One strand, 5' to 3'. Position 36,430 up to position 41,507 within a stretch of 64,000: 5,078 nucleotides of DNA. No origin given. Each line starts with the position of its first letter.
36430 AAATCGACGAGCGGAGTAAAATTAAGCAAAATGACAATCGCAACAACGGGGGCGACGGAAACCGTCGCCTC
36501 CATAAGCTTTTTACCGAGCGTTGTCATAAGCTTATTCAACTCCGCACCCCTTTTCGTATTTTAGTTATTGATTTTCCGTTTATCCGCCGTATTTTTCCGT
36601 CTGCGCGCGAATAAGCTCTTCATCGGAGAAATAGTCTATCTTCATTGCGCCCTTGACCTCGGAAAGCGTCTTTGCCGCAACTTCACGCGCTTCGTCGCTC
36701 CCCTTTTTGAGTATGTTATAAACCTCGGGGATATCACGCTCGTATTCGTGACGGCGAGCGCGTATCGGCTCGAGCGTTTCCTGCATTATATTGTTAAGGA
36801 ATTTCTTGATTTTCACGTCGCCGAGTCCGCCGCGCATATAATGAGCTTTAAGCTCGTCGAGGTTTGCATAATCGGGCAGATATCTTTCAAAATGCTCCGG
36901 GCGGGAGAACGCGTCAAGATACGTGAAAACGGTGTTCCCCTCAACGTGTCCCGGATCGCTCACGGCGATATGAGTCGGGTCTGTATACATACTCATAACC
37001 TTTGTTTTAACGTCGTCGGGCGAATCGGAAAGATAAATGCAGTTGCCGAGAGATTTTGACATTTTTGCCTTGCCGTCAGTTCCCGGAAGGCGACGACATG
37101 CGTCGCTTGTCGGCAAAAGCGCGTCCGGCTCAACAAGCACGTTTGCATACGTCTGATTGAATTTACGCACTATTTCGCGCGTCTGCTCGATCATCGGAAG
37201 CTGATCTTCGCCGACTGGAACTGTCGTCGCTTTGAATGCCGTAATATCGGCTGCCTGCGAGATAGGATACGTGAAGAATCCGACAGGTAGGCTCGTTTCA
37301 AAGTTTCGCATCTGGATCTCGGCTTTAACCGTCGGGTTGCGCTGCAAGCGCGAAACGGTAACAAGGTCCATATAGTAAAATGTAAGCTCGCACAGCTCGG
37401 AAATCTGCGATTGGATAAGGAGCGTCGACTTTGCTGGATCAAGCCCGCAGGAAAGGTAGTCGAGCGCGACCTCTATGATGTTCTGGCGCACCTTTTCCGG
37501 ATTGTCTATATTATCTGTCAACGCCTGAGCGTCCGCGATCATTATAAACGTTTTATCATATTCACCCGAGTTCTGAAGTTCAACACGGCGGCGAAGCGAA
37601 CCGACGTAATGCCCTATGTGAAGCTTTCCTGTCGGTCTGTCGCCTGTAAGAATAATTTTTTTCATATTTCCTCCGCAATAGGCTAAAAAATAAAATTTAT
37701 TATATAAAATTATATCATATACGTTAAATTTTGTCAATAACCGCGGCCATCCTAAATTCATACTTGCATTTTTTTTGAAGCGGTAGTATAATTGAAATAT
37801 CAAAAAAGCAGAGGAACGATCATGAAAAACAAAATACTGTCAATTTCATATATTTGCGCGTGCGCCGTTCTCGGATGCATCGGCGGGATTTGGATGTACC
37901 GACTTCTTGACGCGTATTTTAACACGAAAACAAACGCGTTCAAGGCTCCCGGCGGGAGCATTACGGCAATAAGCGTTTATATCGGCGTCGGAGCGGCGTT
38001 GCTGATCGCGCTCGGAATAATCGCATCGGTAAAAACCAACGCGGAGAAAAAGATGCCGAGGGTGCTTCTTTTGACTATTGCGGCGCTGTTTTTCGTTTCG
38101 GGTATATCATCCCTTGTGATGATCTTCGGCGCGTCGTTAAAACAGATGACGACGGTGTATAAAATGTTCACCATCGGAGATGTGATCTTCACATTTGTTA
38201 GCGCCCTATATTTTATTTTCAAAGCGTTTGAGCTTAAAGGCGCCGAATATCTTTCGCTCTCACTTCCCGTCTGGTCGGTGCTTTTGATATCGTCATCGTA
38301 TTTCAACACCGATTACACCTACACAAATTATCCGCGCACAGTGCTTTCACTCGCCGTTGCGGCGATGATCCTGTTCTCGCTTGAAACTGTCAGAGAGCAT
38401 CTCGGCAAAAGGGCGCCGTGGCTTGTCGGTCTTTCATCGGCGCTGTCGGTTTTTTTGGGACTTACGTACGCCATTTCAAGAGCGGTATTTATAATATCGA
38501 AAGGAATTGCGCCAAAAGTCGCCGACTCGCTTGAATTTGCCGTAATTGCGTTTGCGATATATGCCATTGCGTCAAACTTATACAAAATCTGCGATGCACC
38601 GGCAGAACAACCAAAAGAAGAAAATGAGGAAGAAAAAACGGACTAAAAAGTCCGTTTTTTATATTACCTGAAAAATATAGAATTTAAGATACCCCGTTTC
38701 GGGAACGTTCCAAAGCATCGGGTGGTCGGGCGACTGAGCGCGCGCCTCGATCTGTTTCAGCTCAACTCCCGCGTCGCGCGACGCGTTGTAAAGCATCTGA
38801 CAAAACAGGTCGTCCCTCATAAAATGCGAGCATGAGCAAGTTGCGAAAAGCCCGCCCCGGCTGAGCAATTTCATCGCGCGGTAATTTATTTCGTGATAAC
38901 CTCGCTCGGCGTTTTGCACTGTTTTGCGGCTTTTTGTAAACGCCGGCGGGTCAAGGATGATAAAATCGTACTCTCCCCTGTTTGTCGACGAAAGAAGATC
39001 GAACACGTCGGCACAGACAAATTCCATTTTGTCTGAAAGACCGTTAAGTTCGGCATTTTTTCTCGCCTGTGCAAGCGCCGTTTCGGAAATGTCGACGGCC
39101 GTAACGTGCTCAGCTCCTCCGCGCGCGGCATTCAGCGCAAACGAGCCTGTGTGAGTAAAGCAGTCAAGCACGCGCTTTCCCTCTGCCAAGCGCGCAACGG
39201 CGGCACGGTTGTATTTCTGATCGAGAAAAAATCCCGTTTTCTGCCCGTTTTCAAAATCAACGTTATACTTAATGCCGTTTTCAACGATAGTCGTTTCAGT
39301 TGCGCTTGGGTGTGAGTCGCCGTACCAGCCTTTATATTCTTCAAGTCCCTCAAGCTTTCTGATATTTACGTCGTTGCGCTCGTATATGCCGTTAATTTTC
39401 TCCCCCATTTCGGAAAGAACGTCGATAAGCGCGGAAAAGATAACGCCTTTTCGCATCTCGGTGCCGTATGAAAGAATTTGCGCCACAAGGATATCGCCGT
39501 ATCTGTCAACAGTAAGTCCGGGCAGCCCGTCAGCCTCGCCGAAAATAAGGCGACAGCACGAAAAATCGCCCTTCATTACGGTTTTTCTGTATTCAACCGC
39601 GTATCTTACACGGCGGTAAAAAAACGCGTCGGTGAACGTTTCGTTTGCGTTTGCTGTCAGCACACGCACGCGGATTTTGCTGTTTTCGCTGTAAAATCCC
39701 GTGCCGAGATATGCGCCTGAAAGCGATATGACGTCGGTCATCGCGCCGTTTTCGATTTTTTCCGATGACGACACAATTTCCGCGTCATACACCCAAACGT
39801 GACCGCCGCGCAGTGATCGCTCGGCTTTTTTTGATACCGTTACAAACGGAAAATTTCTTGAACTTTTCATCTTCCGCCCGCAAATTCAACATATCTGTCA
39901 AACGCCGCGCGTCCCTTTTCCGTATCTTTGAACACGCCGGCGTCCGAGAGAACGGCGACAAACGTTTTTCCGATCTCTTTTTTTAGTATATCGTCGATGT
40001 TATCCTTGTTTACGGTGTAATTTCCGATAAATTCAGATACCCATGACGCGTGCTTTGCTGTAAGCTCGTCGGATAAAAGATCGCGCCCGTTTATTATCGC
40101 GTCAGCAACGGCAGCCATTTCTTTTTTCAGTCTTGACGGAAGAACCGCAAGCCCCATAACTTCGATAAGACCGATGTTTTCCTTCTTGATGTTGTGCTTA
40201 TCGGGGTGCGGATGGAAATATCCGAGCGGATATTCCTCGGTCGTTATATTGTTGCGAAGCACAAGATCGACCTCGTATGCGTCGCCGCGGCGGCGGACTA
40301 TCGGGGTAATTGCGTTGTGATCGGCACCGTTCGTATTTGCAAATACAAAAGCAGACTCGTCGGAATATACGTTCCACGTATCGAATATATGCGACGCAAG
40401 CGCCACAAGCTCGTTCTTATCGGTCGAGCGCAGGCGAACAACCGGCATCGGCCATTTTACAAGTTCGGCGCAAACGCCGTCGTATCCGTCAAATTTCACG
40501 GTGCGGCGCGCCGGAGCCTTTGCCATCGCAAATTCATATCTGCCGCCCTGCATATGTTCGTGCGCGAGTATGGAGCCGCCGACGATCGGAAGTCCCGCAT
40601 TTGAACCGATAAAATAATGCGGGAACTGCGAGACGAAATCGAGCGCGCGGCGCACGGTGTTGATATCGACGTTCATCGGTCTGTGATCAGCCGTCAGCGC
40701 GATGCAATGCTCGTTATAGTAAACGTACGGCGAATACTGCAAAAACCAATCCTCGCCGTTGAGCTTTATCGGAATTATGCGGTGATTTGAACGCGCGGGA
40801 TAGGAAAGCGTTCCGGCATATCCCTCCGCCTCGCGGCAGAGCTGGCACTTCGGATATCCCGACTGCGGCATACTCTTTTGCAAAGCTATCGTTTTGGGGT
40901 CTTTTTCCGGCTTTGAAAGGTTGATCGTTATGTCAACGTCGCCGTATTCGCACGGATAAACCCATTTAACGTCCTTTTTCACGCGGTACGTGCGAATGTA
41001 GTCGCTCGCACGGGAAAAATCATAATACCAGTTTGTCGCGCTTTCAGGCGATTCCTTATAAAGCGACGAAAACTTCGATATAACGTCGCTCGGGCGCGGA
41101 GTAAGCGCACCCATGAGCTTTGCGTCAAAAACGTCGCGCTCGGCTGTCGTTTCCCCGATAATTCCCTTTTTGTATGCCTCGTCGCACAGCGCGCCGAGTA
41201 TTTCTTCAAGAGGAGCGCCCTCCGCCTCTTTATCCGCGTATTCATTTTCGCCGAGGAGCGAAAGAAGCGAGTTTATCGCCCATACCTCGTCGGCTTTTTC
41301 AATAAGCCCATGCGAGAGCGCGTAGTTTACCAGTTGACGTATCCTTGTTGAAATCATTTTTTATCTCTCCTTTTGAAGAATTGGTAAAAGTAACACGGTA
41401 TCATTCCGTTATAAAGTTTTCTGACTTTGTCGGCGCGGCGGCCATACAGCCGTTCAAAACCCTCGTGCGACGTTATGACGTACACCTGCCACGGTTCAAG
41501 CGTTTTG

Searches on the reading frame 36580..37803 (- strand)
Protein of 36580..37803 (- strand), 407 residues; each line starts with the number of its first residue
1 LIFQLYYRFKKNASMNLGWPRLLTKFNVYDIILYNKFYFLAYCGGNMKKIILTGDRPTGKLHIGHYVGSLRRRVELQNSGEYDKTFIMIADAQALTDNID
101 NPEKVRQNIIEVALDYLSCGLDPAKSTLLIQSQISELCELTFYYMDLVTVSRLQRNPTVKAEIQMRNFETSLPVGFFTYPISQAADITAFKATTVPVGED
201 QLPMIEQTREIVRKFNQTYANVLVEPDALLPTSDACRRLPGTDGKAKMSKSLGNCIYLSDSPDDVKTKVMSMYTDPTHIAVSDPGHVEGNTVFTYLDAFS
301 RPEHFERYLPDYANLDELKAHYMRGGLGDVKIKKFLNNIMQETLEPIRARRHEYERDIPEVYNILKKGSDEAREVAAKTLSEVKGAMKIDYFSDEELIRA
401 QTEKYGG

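Call 64: search_protein_families(library=pfam, proteins=[window:36580-37803:-], max_evalue=0.0001)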
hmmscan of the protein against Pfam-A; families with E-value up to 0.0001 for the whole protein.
window:36580-37803:- (407 aa): 1 family
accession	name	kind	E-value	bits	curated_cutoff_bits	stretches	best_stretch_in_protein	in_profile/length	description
PF00579.31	tRNA-synt_1b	-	4e-56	190.9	21.1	1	50-344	7-291/292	tRNA synthetases class I (W and Y)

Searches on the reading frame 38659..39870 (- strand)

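Call 64: search_protein_families(library=pfam, proteins=[window:38659-39870:-], max_evalue=0.0001)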
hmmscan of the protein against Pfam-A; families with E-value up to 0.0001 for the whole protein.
window:38659-39870:- (403 aa): 13 families
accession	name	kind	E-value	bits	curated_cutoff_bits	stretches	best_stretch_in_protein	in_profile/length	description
PF10672.15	Methyltrans_SAM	-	8.2e-29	101.2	27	1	192-358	85-250/286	S-adenosylmethionine-dependent methyltransferase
PF17785.7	PUA_3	-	3.4e-20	72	22.6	1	10-72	1-63/64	PUA-like domain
PF13847.12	Methyltransf_31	-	4.4e-14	52.8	27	1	230-352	3-115/145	Methyltransferase domain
PF03602.21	Cons_hypoth95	-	1.5e-11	44.7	24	1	229-313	40-125/182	Conserved hypothetical protein 95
PF13649.12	Methyltransf_25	-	1.8e-10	41.8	27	1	234-306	1-70/97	Methyltransferase domain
PF02475.24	TRM5-TYW2_MTfase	-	1.8e-10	41.5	28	1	193-312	1-116/164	TRM5/TYW2 methyltransferase domain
PF05175.20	MTS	-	1.1e-09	38.7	23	1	230-348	31-142/170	Methyltransferase small domain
PF01170.24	UPF0020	-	3.3e-09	37.2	22.3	1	254-344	52-164/197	RMKL-like, methyltransferase domain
PF09445.16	Methyltransf_15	-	2.2e-08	34.3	22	1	232-310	2-81/165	RNA cap guanine-N2 methyltransferase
PF06325.19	PrmA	-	1.2e-07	32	22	1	228-290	159-222/296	Ribosomal protein L11 methyltransferase (PrmA)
PF08241.18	Methyltransf_11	-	2e-06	28.8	21.2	1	241-305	7-65/95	Methyltransferase domain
PF12847.13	Methyltransf_18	-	1.3e-05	25.7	27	1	226-296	9-81/151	Methyltransferase domain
PF02005.22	TRM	-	3.7e-05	23.5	27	1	226-308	45-128/376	N2,N2-dimethylguanosine tRNA methyltransferase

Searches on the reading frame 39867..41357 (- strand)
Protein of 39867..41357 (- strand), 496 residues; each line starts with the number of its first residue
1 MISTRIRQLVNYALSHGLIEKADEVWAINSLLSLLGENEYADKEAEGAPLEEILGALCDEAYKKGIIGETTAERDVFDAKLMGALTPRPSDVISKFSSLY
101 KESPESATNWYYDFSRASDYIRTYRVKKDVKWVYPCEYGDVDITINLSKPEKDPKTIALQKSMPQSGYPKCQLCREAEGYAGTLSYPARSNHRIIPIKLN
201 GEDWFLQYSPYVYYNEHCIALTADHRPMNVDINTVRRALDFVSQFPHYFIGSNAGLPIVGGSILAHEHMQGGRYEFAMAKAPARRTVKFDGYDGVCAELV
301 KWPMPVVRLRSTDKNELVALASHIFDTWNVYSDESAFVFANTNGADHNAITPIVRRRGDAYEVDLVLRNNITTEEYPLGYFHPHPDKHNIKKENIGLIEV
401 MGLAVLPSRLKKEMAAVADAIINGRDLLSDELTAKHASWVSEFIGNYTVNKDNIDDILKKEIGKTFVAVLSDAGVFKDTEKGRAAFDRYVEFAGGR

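Call 64: search_protein_families(library=pfam, proteins=[window:39867-41357:-], max_evalue=0.0001)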
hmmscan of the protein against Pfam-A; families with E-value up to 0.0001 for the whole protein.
window:39867-41357:- (496 aa): 2 families
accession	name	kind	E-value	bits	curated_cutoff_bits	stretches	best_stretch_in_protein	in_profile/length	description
PF01087.27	GalP_UDP_transf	-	4.8e-30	105.8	22.1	1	31-227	16-184/184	Galactose-1-phosphate uridyl transferase, N-terminal domain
PF02744.22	GalP_UDP_tr_C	-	5.1e-24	85.3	29.2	1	243-439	3-163/165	Galactose-1-phosphate uridyl transferase, C-terminal domain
